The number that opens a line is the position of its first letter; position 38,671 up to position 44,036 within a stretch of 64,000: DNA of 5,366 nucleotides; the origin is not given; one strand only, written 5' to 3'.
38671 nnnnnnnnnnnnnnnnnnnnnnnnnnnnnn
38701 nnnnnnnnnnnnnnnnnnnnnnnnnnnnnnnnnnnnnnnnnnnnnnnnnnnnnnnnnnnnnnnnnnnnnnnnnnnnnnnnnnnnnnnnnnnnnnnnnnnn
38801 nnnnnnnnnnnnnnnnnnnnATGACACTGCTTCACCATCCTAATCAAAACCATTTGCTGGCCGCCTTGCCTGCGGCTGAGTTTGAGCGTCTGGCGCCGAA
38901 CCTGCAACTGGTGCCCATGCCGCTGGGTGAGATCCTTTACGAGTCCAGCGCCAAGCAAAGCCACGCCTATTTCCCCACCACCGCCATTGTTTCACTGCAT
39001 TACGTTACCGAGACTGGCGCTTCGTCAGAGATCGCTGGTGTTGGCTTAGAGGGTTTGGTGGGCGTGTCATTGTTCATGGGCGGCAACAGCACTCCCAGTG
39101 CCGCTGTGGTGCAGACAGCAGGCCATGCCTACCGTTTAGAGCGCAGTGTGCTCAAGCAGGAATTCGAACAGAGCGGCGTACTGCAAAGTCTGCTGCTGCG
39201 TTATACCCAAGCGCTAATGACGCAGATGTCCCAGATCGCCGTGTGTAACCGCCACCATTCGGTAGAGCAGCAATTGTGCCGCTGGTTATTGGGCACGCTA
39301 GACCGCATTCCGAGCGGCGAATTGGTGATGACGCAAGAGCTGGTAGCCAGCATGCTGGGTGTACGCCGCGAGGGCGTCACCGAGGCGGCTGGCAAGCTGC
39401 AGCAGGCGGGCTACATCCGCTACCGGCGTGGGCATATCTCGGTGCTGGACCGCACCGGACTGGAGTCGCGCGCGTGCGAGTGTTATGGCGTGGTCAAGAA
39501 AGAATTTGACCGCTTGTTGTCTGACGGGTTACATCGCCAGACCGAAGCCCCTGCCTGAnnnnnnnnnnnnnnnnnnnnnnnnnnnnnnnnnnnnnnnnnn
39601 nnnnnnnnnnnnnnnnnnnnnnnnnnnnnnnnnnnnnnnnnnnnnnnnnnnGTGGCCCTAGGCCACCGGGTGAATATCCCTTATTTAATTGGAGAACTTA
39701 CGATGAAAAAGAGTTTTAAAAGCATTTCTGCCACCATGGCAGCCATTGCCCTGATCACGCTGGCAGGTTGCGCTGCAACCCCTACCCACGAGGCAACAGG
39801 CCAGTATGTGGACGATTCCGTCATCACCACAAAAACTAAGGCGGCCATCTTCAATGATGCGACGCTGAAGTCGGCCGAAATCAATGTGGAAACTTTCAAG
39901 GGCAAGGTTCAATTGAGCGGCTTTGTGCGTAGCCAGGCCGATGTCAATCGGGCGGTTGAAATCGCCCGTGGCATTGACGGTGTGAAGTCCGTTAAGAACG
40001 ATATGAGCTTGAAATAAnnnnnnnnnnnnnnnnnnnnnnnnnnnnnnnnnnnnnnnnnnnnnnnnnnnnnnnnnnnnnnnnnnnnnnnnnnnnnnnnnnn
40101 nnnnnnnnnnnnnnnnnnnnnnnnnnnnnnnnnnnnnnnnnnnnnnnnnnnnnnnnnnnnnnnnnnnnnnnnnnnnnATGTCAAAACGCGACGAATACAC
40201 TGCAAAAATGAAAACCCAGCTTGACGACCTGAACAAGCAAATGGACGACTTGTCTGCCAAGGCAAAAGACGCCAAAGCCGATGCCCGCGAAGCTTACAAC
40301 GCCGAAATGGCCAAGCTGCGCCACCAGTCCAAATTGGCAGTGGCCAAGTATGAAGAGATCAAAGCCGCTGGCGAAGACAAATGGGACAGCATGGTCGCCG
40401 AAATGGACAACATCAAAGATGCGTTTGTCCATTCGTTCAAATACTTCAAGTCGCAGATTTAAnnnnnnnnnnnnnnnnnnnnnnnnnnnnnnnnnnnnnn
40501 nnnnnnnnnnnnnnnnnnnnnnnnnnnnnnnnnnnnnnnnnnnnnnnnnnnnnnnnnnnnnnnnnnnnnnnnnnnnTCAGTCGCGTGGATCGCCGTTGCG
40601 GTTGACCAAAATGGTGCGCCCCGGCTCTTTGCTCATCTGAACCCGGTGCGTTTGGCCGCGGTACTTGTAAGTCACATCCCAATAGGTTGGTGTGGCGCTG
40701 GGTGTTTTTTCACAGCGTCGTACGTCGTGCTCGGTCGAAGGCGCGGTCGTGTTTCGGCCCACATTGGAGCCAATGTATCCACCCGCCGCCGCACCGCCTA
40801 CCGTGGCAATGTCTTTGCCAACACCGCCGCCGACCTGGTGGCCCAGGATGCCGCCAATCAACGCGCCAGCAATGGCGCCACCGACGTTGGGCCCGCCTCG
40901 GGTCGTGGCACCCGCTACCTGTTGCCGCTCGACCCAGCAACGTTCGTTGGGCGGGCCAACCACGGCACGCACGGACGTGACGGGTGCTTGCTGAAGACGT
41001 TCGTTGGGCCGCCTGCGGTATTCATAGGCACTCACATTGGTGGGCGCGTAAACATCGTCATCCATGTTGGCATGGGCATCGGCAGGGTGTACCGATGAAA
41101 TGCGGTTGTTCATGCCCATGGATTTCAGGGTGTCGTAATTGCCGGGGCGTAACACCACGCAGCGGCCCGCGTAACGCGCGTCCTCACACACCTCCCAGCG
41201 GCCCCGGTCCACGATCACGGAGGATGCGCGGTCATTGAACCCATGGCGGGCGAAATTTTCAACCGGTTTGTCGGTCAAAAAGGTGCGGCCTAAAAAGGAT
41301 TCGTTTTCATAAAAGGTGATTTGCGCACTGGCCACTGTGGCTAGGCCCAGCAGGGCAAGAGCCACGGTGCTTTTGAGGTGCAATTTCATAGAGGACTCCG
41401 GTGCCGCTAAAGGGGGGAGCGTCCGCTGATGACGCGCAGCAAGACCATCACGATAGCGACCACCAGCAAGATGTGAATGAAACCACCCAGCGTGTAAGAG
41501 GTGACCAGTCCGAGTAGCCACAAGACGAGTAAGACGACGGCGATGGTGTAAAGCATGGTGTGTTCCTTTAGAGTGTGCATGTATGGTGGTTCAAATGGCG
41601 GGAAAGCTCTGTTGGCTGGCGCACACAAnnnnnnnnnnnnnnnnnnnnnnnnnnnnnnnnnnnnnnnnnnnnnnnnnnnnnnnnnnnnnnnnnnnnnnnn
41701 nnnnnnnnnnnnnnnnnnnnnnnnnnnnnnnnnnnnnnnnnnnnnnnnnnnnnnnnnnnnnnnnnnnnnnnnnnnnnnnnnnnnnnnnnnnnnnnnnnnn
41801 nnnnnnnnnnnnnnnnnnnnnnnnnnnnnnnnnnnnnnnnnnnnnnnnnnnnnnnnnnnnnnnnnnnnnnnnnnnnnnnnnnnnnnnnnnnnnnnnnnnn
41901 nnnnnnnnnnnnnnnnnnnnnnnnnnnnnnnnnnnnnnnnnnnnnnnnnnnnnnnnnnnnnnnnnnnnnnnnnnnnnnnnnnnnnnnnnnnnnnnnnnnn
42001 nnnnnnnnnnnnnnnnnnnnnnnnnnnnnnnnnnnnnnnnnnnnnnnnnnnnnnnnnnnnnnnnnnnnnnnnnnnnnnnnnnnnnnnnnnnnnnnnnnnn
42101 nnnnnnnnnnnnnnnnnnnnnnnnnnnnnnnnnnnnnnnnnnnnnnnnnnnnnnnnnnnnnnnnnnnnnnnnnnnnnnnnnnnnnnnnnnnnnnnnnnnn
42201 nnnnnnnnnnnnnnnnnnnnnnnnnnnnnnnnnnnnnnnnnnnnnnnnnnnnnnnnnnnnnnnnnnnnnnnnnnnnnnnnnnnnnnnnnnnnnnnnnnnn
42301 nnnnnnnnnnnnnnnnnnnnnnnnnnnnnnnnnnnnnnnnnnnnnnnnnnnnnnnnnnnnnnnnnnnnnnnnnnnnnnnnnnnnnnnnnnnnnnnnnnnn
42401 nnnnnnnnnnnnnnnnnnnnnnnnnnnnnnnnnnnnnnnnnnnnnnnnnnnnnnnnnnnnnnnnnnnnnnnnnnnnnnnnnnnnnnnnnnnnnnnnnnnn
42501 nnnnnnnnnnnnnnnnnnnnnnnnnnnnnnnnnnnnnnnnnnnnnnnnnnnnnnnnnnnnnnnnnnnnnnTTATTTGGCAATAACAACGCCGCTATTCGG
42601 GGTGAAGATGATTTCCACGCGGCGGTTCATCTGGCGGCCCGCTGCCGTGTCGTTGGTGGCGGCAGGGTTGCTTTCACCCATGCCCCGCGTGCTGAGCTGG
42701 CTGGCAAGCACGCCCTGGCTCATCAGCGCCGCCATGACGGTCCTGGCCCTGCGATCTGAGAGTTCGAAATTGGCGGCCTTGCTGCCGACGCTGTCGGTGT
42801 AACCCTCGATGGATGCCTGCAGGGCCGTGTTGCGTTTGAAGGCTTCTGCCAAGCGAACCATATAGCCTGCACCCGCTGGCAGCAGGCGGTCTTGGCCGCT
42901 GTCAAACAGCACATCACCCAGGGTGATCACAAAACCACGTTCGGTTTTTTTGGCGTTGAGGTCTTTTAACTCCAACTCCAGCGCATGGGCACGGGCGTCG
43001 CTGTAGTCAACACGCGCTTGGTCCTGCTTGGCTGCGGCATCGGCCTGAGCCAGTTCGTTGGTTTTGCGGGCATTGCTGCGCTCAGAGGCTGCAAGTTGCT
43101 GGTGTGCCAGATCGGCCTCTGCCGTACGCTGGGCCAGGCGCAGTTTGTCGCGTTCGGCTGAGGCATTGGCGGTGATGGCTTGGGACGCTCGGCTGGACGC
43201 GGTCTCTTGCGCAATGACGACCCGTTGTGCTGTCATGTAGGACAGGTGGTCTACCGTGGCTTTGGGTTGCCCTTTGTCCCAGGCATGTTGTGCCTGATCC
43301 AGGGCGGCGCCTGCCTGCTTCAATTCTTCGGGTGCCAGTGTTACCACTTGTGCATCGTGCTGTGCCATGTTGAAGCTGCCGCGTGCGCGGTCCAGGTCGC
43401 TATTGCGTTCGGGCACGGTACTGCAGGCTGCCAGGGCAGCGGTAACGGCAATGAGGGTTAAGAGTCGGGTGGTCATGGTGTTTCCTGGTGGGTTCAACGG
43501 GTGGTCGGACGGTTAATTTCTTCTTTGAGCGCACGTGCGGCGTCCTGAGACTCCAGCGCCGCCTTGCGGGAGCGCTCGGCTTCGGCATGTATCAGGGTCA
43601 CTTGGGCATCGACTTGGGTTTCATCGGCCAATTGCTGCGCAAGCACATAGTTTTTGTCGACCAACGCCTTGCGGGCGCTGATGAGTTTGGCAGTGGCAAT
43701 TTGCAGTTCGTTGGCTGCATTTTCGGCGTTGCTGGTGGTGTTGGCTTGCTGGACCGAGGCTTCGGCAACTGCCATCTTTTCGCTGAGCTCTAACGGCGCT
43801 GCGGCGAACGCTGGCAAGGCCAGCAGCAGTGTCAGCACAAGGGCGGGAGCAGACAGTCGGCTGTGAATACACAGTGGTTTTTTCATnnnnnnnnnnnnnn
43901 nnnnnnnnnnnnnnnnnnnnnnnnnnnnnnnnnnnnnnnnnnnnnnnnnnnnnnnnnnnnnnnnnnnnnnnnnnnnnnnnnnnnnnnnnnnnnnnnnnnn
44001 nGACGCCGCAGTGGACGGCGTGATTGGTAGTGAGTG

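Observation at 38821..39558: Crp/Fnr-family protein at the end of a kinase-RR operon is the candidate cognate regulator, and appears autoregulated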

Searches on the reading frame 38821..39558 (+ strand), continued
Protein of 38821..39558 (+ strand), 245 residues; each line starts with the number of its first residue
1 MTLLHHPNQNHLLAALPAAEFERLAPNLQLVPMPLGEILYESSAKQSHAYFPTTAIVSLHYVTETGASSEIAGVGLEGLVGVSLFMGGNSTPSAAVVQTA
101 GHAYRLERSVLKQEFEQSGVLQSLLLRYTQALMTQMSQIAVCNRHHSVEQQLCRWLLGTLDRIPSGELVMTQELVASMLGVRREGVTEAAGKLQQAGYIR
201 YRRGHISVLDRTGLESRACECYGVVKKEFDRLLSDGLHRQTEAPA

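Call 86: get_annotated_region(hit=H16, flank=20000)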
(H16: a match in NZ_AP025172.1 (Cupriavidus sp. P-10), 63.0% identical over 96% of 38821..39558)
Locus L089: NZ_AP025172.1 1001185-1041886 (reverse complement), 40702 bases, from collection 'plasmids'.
description: Cupriavidus sp. P-10 plasmid pMTS1, complete sequence
organism: Cupriavidus sp. P-10 (NCBI taxid 2027911)
taxonomy: Bacteria; Pseudomonadota; Betaproteobacteria; Burkholderiales; Burkholderiaceae; Cupriavidus; Cupriavidus sp. P-10
host: -; source: -; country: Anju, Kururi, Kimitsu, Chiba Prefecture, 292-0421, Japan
typing (MOB-suite, as given by PLSDB): non-mobilizable
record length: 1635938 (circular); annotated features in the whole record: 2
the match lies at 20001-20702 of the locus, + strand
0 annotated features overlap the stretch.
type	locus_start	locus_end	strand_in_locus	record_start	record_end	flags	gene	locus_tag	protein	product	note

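Call 87: get_annotated_region(hit=H17, flank=20000)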
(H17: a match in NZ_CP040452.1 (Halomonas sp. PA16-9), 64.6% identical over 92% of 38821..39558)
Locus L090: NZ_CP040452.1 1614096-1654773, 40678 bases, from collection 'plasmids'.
description: Halomonas sp. PA16-9 plasmid p_unnamed1, complete sequence
organism: Halomonas sp. PA16-9 (NCBI taxid 2576841)
taxonomy: Bacteria; Pseudomonadota; Gammaproteobacteria; Oceanospirillales; Halomonadaceae; Halomonas; Halomonas sp. PA16-9
host: -; source: -; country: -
typing (MOB-suite, as given by PLSDB): non-mobilizable
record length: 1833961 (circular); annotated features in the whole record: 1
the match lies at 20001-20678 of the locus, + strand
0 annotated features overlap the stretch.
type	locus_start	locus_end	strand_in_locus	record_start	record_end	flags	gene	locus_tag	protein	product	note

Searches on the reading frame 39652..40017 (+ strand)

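Call 11: search_protein_families(library=pfam, proteins=[window:39652-40017:+], max_evalue=0.001)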
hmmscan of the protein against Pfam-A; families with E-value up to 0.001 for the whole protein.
window:39652-40017:+ (121 aa): 1 family
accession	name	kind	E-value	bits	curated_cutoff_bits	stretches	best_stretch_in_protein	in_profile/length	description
PF04972.22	BON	-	8.2e-20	71.3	27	1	54-120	1-67/69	BON domain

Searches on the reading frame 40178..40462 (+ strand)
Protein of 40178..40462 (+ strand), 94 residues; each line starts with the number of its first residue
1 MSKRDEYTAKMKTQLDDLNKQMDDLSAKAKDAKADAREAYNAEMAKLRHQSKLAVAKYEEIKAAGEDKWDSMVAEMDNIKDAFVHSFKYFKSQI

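Call 11: search_protein_families(library=pfam, proteins=[window:40178-40462:+], max_evalue=0.001)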
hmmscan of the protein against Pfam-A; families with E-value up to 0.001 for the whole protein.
window:40178-40462:+ (94 aa): 0 families

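Call 18: search_protein_families(library=ncbifam, proteins=[window:40178-40462:+], max_evalue=0.01)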
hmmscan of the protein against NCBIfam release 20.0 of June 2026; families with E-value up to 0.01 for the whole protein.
window:40178-40462:+ (94 aa): 1 family
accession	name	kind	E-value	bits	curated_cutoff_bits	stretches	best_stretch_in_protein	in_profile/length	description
NF052504.1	sll1863_fam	domain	3.5e-20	72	35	1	3-93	1-91/93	sll1863 family stress response protein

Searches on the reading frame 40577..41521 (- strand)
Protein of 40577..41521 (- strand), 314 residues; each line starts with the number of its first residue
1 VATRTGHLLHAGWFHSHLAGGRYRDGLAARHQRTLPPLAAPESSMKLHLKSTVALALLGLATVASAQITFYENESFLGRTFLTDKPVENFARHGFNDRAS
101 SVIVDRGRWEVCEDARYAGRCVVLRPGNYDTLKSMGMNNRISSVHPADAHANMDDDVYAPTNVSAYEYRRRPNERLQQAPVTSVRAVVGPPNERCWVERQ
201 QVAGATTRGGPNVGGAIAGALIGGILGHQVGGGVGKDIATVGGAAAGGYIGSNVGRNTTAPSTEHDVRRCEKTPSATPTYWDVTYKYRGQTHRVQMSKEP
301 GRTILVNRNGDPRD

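Call 11: search_protein_families(library=pfam, proteins=[window:40577-41521:-], max_evalue=0.001)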
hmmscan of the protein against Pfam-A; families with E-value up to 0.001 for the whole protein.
window:40577-41521:- (314 aa): 3 families
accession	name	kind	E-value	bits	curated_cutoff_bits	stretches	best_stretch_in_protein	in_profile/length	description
PF00030.24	Crystall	-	1.8e-19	70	25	1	67-146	1-81/82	Beta/Gamma crystallin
PF05433.20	Rick_17kDa_Anti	-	1.2e-06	28.8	24.2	1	214-255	1-43/43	Glycine zipper 2TM domain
PF03995.18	Inhibitor_I36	-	0.00017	21.9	21.1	0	70-123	15-68/69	Peptidase inhibitor family I36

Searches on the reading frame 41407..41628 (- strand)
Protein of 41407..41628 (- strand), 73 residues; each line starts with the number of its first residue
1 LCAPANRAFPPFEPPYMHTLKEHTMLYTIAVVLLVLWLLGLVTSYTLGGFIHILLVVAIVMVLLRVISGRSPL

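Call 11: search_protein_families(library=pfam, proteins=[window:41407-41628:-], max_evalue=0.001)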
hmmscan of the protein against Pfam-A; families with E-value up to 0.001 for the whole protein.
window:41407-41628:- (73 aa): 1 family
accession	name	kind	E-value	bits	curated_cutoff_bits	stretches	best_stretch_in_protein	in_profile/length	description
PF18919.5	DUF5670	-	8.7e-15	55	23.5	1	25-68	1-43/43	Family of unknown function (DUF5670)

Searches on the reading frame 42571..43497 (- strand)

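Call 11: search_protein_families(library=pfam, proteins=[window:42571-43497:-], max_evalue=0.001)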
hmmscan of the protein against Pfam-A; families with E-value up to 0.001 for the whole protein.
window:42571-43497:- (308 aa): 2 families
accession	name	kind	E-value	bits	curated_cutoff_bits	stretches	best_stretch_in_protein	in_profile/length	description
PF00691.25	OmpA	-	3.7e-20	72.5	27.2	1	197-292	1-98/98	OmpA family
PF14346.11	DUF4398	-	3.8e-13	50.2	27.9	1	34-111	2-77/78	Domain of unknown function (DUF4398)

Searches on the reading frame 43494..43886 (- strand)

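Call 11: search_protein_families(library=pfam, proteins=[window:43494-43886:-], max_evalue=0.001)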
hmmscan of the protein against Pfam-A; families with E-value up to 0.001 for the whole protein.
window:43494-43886:- (130 aa): 1 family
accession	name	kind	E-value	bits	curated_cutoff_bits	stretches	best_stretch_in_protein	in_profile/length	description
PF14346.11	DUF4398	-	3.1e-08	34.4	27.9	1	37-111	2-76/78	Domain of unknown function (DUF4398)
